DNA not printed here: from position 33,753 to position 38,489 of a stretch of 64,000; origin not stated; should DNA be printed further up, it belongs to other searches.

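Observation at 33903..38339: Giant surface protein with a strikingly methionine-rich core (about 10 % Met over about 600 aa): possible Cu(I)-binding or oxidant-sink domain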

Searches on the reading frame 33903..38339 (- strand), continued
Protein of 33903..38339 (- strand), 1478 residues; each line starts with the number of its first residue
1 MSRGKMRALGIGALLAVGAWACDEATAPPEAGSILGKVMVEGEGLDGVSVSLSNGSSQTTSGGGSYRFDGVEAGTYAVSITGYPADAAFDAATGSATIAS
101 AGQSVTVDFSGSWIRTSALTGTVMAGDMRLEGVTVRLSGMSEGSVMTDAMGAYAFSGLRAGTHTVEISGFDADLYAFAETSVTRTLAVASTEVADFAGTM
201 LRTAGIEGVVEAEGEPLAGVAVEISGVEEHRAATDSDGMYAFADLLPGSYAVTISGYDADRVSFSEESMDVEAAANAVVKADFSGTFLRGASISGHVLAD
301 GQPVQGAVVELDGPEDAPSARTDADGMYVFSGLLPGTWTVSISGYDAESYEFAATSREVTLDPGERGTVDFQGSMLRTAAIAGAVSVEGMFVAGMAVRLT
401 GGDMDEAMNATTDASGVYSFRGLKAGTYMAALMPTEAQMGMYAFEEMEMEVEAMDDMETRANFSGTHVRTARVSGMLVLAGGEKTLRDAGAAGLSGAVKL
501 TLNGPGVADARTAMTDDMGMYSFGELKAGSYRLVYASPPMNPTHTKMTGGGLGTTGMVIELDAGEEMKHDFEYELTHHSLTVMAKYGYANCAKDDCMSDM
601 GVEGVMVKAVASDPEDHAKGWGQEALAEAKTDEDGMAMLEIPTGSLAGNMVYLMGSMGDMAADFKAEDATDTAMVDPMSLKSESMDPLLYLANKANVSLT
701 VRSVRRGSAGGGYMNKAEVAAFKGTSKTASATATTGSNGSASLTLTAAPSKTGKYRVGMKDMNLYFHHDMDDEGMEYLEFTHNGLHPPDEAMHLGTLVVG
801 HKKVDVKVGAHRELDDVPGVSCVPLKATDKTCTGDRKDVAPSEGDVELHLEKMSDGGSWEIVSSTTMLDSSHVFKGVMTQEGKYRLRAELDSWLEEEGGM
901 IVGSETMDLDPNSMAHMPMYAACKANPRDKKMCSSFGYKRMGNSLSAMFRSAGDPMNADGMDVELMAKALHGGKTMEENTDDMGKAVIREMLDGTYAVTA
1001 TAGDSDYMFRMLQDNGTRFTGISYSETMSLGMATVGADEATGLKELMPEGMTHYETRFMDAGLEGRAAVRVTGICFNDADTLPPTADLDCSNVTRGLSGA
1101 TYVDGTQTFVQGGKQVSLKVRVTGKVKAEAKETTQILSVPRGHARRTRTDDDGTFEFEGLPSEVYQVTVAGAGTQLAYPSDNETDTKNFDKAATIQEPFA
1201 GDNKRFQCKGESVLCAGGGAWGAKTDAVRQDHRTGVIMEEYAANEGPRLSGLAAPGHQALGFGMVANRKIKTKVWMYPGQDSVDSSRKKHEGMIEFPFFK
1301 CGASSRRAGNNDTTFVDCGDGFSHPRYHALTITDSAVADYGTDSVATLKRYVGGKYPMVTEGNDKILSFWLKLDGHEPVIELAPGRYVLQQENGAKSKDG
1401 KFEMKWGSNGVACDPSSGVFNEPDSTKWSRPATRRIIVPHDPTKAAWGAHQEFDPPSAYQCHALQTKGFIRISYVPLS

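Call 87: find_encoding_contigs(protein=P0024, flank=10000, max_places=2)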
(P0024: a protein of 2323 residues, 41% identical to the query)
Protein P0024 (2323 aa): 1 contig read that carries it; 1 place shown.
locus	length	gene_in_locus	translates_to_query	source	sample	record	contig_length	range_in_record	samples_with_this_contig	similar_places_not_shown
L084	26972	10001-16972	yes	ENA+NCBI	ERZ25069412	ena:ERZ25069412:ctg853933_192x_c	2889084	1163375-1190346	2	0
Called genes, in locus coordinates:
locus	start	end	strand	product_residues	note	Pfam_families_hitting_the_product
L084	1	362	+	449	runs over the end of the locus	PF01336:tRNA_anti-codon, PF00152:tRNA-synt_2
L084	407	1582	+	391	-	PF01168:Ala_racemase_N, PF00842:Ala_racemase_C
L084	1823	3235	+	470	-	-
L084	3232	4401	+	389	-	-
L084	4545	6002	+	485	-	PF00919:UPF0004, PF04055:Radical_SAM, PF01938:TRAM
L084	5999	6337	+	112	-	-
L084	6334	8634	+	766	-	PF03772:Competence, PF00753:Lactamase_B, PF12706:Lactamase_B_2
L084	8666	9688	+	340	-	PF00316:FBPase, PF18913:FBPase_C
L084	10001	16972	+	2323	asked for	PF13620:CarboxypepD_reg (weak), PF22904:NOMO1-like_2nd (weak), PF13620:CarboxypepD_reg, PF13620:CarboxypepD_reg, PF13620:CarboxypepD_reg, PF13620:CarboxypepD_reg, PF13620:CarboxypepD_reg, PF12733:Cadherin-like, +25 more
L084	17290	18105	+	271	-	PF01250:Ribosomal_S6, PF01084:Ribosomal_S18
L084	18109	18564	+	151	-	PF01281:Ribosomal_L9_N, PF03948:Ribosomal_L9_C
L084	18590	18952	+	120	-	PF02410:RsfS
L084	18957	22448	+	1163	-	PF02463:SMC_N, PF13175:AAA_15, PF13304:AAA_21 (faint), PF13476:AAA_23, PF13555:AAA_29 (weak)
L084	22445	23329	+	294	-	PF00793:DAHP_synth_1, PF03102:NeuB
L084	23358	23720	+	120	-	PF02021:UPF0102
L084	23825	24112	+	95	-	-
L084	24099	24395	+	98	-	-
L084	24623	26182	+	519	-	PF05496:RuvB_N (faint), PF13177:DNA_pol3_delta2, PF13401:AAA_22, PF00004:AAA, PF22608:DNAX_ATPase_lid, PF12169:DNA_pol3_gamma3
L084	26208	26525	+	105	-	PF02575:YbaB_DNA_bd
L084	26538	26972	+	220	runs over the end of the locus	PF21176:RecR_HhH, PF01751:Toprim, PF13662:Toprim_4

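Call 92: find_encoding_contigs(protein=P0010, flank=8000, max_places=1)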
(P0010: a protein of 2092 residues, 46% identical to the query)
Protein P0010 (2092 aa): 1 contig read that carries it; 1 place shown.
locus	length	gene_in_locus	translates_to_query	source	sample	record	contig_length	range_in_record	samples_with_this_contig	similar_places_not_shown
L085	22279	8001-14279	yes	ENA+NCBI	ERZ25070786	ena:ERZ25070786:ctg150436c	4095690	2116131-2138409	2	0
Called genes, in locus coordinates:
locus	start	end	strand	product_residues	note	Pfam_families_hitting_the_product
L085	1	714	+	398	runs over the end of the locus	-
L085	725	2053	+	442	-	PF00919:UPF0004, PF04055:Radical_SAM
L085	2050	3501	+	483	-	PF00919:UPF0004, PF04055:Radical_SAM, PF01938:TRAM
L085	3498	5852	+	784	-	PF03772:Competence, PF00753:Lactamase_B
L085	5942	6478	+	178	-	PF10805:DUF2730 (faint), PF07889:DUF1664 (faint), PF23991:DUF7310 (faint), PF06825:HSBP1 (faint)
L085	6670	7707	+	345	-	PF00316:FBPase, PF18913:FBPase_C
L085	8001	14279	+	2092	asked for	PF13620:CarboxypepD_reg, PF17210:SdrD_B, PF13620:CarboxypepD_reg, PF13620:CarboxypepD_reg, PF17210:SdrD_B, PF13620:CarboxypepD_reg, PF13620:CarboxypepD_reg, PF13620:CarboxypepD_reg, +30 more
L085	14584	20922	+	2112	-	-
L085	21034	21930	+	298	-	PF01555:N6_N4_Mtase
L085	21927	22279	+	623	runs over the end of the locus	PF13175:AAA_15 (weak), PF13304:AAA_21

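Call 93: find_encoding_contigs(protein=P0058, flank=8000, max_places=1)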
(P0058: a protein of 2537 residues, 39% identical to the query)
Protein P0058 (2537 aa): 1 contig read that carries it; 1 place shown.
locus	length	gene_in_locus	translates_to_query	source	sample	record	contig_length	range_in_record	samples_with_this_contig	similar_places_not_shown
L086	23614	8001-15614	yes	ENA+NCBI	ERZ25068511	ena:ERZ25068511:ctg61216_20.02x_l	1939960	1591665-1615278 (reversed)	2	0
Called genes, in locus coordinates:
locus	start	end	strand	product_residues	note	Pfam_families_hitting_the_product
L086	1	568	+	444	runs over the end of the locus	PF02661:Fic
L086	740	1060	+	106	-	PF12840:HTH_20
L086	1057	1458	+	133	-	PF00903:Glyoxalase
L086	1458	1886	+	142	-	-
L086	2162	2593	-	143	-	-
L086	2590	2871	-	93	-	PF02604:PhdYeFM_antitox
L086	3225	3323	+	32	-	-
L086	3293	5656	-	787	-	PF01590:GAF (weak), PF13185:GAF_2, PF00989:PAS (weak), PF00512:HisKA, PF02518:HATPase_c, PF00072:Response_reg, PF00486:Trans_reg_C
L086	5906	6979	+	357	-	PF05598:DUF772, PF01609:DDE_Tnp_1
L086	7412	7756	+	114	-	PF14690:Zn_ribbon_ISL3 (weak), PF13542:HTH_Tnp_ISL3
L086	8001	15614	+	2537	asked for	PF09430:EMC7_beta-sandw (faint), PF14686:fn3_3 (faint), PF17802:SpaA (faint), PF13620:CarboxypepD_reg, PF13715:CarbopepD_reg_2 (weak), PF13620:CarboxypepD_reg, PF17210:SdrD_B (weak), PF12733:Cadherin-like, +5 more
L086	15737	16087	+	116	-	PF14690:Zn_ribbon_ISL3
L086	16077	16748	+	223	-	-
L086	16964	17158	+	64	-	-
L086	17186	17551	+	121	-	PF00216:Bac_DNA_binding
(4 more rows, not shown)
